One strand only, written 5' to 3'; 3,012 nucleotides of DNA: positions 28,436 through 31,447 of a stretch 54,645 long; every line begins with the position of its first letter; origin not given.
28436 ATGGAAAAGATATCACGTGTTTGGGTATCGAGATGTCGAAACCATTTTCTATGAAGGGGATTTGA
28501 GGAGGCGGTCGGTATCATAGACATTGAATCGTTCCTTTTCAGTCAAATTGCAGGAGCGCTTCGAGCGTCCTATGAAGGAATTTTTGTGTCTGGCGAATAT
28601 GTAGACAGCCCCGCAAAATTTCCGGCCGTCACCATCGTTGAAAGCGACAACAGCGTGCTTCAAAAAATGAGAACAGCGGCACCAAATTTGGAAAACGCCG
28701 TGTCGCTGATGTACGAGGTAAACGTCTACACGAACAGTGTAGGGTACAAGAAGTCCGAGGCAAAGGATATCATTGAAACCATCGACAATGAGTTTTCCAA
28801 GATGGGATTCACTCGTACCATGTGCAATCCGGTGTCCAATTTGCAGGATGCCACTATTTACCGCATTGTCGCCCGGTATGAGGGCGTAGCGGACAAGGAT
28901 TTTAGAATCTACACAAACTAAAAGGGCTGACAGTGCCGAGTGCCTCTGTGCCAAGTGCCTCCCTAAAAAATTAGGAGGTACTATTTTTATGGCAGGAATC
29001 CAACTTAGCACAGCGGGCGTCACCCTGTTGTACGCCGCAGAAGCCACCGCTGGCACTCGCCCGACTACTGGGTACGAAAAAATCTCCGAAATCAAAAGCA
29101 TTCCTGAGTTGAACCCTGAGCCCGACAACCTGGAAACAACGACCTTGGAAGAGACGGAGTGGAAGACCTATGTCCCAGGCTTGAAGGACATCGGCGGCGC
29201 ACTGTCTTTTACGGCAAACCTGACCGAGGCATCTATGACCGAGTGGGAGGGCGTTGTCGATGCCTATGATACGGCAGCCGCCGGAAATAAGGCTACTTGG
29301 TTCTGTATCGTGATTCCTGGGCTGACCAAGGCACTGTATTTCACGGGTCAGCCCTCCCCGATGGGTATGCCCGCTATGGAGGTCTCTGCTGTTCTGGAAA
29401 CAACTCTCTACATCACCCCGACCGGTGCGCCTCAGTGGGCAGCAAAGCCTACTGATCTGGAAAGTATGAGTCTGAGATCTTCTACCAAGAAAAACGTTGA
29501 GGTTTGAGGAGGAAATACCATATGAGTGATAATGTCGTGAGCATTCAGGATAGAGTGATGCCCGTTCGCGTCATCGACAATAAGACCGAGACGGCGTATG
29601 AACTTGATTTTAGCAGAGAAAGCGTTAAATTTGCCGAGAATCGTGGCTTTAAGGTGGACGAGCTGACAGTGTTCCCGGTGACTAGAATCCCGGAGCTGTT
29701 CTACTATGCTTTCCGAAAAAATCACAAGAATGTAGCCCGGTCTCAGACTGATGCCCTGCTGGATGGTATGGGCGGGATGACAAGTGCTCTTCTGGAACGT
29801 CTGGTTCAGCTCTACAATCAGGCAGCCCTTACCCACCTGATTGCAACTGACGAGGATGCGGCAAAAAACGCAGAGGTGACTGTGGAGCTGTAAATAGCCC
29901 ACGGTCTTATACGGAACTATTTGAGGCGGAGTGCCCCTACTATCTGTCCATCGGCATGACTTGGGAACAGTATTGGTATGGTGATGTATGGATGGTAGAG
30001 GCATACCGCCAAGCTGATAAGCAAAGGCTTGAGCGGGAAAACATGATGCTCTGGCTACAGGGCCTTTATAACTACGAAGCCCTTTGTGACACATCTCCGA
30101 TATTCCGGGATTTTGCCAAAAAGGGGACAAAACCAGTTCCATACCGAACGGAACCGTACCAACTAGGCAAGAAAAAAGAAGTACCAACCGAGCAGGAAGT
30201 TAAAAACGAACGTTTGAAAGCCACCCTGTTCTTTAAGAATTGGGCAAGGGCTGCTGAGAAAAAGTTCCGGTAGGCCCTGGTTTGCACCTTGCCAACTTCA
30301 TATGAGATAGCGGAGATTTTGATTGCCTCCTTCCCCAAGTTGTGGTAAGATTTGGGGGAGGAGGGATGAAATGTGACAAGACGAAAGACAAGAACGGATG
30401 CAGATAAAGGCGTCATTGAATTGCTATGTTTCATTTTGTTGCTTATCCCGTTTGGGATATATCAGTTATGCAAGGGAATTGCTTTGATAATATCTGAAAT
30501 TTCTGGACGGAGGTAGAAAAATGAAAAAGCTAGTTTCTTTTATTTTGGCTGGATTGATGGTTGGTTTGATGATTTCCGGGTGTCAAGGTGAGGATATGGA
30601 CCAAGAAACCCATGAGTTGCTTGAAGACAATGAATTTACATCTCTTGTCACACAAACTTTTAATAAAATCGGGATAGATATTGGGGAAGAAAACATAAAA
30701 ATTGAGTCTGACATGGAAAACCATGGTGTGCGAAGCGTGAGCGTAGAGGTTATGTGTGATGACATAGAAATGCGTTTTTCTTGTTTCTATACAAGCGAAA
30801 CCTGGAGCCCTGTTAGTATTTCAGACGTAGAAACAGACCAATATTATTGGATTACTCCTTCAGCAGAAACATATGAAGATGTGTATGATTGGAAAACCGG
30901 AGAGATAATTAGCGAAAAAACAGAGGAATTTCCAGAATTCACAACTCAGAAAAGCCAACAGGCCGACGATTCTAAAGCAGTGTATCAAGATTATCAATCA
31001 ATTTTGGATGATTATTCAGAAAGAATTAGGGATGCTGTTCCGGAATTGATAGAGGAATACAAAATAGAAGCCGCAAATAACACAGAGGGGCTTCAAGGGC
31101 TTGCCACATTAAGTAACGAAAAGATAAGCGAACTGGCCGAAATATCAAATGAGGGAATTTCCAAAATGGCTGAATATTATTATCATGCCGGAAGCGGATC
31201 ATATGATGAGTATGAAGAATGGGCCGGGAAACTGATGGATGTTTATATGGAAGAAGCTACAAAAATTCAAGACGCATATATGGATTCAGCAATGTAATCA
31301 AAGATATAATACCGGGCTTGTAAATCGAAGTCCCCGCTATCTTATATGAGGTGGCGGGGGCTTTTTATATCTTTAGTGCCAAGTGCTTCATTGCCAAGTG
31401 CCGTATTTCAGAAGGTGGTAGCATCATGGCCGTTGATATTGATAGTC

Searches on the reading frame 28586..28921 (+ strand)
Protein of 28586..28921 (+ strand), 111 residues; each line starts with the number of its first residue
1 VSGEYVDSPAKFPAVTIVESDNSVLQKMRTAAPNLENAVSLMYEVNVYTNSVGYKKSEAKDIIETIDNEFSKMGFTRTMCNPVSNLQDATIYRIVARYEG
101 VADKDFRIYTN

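Call 20: search_protein_families(library=pfam, proteins=[window:28586-28921:+], max_evalue=0.1)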
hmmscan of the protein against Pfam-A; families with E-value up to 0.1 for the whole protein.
window:28586-28921:+ (111 aa): 3 families
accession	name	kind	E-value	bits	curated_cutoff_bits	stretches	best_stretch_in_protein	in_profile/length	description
PF03031.24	NIF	-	0.02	15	21.8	1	18-81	29-91/160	NLI interacting factor-like phosphatase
PF02401.23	LYTB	-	0.066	12.9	24.5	1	34-90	145-191/267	LytB protein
PF10228.14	HPF1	-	0.076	13.1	27.1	1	5-76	55-125/251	Histone PARylation factor 1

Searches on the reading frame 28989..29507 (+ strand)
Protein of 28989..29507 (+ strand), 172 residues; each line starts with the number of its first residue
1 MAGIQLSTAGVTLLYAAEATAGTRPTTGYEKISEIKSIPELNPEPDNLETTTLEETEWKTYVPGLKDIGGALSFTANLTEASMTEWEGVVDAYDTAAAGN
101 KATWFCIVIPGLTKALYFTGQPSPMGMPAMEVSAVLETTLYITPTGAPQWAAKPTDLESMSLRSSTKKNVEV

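Call 15: search_protein_families(library=phrogs, proteins=[window:28989-29507:+])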
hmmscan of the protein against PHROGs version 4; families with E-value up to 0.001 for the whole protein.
window:28989-29507:+ (172 aa): 2 families
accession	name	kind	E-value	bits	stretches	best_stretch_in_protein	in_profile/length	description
phrog_158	-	tail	2.8e-15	57.6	1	7-162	18-170/376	major tail protein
phrog_584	-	tail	0.00017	22.4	1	13-149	83-213/218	major tail protein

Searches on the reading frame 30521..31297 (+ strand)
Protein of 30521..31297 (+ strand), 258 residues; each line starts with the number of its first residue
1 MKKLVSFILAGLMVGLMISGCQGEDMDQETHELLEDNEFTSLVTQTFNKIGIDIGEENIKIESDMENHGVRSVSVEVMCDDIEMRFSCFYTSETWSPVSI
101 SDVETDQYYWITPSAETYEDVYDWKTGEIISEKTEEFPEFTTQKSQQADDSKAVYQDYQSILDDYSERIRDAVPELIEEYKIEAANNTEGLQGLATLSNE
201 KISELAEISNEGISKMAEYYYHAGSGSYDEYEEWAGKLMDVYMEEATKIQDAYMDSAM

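Call 15: search_protein_families(library=phrogs, proteins=[window:30521-31297:+])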
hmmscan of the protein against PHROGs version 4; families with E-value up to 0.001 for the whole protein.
window:30521-31297:+ (258 aa): 1 family
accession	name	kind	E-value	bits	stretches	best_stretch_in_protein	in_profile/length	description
phrog_8545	-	moron, auxiliary metabolic gene and host takeover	0.00014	22.8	1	157-250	77-150/177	superinfection exclusion Sie-like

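Call 20: search_protein_families(library=pfam, proteins=[window:30521-31297:+], max_evalue=0.1)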
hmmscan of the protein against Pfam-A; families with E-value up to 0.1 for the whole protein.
window:30521-31297:+ (258 aa): 0 families
